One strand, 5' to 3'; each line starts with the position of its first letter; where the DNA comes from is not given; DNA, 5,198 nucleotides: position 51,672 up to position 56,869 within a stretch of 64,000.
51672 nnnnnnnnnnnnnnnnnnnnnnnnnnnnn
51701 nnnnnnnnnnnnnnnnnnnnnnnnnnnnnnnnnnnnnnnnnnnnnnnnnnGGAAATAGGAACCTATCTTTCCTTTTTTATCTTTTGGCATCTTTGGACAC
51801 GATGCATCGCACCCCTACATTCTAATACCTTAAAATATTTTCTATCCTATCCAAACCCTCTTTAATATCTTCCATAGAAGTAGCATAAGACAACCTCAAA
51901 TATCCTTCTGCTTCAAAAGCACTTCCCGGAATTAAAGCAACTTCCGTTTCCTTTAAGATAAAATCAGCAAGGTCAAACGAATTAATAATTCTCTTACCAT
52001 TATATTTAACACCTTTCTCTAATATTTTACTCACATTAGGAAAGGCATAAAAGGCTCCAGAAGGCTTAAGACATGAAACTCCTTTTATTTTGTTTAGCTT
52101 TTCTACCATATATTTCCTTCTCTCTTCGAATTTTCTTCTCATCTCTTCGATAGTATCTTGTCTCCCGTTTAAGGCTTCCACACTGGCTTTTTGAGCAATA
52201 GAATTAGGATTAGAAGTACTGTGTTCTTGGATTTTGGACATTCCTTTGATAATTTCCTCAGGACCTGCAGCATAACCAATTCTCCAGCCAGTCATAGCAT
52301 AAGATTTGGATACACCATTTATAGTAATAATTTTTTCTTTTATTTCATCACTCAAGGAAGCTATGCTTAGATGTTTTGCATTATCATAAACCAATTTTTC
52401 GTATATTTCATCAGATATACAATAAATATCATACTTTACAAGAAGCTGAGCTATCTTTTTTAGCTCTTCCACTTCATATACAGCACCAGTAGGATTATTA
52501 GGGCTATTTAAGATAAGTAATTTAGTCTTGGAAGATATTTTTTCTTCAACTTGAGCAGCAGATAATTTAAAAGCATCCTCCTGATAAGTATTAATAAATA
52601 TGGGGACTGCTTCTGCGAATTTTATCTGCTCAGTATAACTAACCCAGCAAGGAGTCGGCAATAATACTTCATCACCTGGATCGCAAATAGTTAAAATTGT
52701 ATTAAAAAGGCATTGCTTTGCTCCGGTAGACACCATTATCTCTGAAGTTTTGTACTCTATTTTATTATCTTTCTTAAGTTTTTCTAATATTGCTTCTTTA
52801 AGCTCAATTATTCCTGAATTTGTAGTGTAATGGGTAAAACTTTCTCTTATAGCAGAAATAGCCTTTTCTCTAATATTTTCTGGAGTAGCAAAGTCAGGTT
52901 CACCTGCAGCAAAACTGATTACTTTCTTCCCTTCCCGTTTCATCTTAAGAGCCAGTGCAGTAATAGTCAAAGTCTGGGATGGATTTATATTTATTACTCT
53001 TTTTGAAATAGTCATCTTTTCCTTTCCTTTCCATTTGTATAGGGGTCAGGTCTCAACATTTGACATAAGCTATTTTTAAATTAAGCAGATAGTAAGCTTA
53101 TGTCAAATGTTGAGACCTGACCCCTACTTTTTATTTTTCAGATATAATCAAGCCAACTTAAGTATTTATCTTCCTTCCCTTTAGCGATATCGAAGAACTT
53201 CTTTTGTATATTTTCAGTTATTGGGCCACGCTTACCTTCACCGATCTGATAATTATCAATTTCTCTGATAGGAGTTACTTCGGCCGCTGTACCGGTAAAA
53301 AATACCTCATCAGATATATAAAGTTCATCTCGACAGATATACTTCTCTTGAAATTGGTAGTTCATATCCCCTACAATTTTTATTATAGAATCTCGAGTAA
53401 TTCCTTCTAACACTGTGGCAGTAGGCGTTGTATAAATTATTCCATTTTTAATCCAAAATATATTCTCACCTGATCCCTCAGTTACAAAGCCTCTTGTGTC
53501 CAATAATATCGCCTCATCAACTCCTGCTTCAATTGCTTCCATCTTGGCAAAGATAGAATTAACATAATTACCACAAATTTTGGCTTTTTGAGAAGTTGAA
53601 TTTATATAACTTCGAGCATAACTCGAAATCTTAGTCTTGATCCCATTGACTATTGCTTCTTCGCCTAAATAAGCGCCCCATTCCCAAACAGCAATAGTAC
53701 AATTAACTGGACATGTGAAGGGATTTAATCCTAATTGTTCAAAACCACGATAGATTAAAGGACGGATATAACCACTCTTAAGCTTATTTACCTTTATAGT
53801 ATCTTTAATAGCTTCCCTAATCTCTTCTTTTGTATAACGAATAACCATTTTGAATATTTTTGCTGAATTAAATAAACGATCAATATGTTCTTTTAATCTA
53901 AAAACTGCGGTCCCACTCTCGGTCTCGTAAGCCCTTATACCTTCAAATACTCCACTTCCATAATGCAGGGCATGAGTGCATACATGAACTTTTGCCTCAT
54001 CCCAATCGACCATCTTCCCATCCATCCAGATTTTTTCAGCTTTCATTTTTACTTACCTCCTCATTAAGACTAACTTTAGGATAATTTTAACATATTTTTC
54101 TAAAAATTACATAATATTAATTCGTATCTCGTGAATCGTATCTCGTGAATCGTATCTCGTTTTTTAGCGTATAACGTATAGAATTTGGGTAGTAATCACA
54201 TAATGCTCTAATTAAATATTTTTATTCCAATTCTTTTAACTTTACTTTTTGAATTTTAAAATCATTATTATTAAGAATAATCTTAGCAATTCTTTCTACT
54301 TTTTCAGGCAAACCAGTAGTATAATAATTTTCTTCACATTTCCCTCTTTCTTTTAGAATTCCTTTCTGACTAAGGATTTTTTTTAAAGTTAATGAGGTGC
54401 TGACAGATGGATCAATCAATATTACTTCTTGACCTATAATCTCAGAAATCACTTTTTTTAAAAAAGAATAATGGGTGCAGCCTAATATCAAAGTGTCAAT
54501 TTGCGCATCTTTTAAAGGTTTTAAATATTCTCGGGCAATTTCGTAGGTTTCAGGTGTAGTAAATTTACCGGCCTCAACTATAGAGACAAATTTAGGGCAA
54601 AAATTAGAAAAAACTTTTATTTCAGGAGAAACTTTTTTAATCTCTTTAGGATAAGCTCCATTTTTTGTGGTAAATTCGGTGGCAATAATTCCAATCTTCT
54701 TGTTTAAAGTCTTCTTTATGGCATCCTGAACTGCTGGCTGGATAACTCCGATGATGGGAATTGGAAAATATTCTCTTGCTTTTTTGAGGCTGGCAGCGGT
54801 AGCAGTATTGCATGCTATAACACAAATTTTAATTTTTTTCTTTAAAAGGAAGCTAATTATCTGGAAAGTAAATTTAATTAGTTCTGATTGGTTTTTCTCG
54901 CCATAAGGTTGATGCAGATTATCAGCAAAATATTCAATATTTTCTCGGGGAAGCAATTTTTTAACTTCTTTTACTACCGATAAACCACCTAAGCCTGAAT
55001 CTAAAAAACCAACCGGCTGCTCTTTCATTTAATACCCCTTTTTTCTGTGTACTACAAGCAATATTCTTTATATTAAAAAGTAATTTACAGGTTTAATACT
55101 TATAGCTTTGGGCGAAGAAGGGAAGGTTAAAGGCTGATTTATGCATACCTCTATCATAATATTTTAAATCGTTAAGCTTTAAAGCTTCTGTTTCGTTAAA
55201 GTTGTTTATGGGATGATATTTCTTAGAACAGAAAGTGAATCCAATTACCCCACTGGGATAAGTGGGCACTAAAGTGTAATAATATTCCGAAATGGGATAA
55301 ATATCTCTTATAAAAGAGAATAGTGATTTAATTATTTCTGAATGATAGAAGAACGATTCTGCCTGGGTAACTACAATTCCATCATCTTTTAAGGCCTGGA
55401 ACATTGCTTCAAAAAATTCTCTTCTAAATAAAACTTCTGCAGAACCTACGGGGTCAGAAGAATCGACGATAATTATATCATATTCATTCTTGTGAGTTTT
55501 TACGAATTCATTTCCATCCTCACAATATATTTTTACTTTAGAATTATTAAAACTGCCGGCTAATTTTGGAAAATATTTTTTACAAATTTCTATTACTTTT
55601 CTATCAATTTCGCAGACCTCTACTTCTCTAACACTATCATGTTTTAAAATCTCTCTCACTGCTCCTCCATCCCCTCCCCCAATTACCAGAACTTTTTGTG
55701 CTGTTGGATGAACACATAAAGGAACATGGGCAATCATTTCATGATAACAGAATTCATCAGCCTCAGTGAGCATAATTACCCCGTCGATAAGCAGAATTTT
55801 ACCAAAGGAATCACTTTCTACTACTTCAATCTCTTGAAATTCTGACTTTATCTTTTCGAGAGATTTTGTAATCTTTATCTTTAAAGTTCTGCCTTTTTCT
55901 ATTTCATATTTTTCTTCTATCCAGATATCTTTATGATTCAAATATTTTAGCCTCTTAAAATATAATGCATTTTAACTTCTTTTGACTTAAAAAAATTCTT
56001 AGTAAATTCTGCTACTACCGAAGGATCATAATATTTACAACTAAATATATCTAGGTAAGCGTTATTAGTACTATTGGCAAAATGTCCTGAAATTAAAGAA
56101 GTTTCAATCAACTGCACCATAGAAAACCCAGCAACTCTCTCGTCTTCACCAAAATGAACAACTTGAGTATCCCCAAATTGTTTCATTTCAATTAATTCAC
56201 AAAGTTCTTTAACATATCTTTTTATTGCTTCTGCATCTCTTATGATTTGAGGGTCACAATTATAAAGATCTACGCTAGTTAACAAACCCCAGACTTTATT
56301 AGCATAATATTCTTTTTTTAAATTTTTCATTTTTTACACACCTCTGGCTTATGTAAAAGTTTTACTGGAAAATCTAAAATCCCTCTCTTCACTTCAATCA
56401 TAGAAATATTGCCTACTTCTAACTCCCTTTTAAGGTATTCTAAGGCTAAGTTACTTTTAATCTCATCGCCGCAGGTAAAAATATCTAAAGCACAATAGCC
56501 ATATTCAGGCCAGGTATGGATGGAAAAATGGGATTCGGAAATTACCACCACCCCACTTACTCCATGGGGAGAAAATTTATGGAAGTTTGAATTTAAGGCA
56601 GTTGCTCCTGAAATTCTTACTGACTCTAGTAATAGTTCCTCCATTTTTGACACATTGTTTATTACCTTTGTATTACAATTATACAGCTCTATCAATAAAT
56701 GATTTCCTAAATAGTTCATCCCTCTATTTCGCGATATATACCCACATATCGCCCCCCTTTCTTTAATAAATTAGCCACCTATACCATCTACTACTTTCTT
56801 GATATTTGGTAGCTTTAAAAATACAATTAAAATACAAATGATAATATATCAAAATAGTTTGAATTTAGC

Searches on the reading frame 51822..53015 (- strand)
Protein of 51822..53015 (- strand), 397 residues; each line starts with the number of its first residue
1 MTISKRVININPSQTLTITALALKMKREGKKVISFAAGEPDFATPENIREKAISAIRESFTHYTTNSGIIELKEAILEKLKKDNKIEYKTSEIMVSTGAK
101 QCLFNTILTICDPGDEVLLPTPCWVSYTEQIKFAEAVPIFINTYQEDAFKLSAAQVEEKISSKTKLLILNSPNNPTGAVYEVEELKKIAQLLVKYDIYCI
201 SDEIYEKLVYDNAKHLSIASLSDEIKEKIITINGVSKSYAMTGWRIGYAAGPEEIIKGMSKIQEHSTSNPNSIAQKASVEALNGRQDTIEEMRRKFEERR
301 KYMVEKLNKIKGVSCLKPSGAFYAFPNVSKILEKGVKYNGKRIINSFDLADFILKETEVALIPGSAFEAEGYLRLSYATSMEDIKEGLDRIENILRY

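Call 46: search_protein_families(library=pfam, proteins=[window:51822-53015:-], max_evalue=1e-8)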
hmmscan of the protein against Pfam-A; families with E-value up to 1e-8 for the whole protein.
window:51822-53015:- (397 aa): 1 family
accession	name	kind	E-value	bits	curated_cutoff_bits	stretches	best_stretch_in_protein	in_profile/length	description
PF00155.27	Aminotran_1_2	-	3.1e-81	273.8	19.7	1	30-391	1-361/361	Aminotransferase class I and II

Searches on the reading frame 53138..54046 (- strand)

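Call 46: search_protein_families(library=pfam, proteins=[window:53138-54046:-], max_evalue=1e-8)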
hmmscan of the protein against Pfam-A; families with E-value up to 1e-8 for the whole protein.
window:53138-54046:- (302 aa): 1 family
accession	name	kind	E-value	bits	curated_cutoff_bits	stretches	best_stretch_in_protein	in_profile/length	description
PF01063.24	Aminotran_4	-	3.6e-50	171.3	28.5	1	32-263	1-223/223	Amino-transferase class IV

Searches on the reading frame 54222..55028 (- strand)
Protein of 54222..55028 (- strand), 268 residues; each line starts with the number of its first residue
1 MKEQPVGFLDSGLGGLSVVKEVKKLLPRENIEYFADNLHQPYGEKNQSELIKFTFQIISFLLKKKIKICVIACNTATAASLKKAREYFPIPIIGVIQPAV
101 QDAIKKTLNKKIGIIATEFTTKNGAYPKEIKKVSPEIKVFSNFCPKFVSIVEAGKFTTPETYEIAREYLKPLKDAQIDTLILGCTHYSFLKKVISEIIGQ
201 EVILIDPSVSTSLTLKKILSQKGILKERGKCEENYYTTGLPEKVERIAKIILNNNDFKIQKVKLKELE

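Call 46: search_protein_families(library=pfam, proteins=[window:54222-55028:-], max_evalue=1e-8)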
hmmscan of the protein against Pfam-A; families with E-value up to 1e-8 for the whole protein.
window:54222-55028:- (268 aa): 1 family
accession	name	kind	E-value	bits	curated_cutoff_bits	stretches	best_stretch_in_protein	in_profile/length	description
PF01177.27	Asp_Glu_race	-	2.3e-21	77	31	1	33-206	32-202/211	Asp/Glu/Hydantoin racemase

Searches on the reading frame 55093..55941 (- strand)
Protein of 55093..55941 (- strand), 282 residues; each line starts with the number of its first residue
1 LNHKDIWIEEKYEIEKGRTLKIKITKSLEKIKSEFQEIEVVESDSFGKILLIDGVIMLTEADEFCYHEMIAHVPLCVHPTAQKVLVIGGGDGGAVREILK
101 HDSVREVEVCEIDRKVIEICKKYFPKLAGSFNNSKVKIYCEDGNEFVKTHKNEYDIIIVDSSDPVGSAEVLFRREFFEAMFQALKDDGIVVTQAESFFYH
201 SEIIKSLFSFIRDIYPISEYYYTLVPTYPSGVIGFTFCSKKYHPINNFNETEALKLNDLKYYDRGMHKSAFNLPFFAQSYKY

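Call 46: search_protein_families(library=pfam, proteins=[window:55093-55941:-], max_evalue=1e-8)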
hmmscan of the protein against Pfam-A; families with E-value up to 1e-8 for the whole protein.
window:55093-55941:- (282 aa): 2 families
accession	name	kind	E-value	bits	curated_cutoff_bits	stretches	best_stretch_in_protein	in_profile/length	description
PF01564.23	Spermine_synth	-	5.5e-72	241.7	22.9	1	63-244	1-180/186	Spermine/spermidine synthase domain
PF17284.7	Spermine_synt_N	-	1.7e-14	53.8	22.1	1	6-60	1-53/53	Spermidine synthase tetramerisation domain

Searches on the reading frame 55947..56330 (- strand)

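Call 6: search_protein_families(library=ncbifam, proteins=[window:55947-56330:-])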
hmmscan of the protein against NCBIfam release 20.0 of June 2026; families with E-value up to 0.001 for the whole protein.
window:55947-56330:- (127 aa): 1 family
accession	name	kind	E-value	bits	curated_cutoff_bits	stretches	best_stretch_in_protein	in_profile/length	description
TIGR03330.1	SAM_DCase_Bsu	equivalog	1.2e-10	41.7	75.65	1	14-127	3-112/112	adenosylmethionine decarboxylase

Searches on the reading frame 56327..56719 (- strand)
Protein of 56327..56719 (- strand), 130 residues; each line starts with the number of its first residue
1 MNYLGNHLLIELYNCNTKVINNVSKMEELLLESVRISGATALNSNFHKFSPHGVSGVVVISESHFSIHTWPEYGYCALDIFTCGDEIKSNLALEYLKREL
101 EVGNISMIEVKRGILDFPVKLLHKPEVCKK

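Call 6: search_protein_families(library=ncbifam, proteins=[window:56327-56719:-])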
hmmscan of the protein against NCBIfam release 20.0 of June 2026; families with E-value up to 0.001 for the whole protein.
window:56327-56719:- (130 aa): 2 families
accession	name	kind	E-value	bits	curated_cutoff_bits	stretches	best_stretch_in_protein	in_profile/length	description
TIGR03330.1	SAM_DCase_Bsu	equivalog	4.8e-43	146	75.65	1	3-113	2-112/112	adenosylmethionine decarboxylase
TIGR03331.1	SAM_DCase_Eco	equivalog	0.0008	18.8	255.8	0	22-67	42-87/259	adenosylmethionine decarboxylase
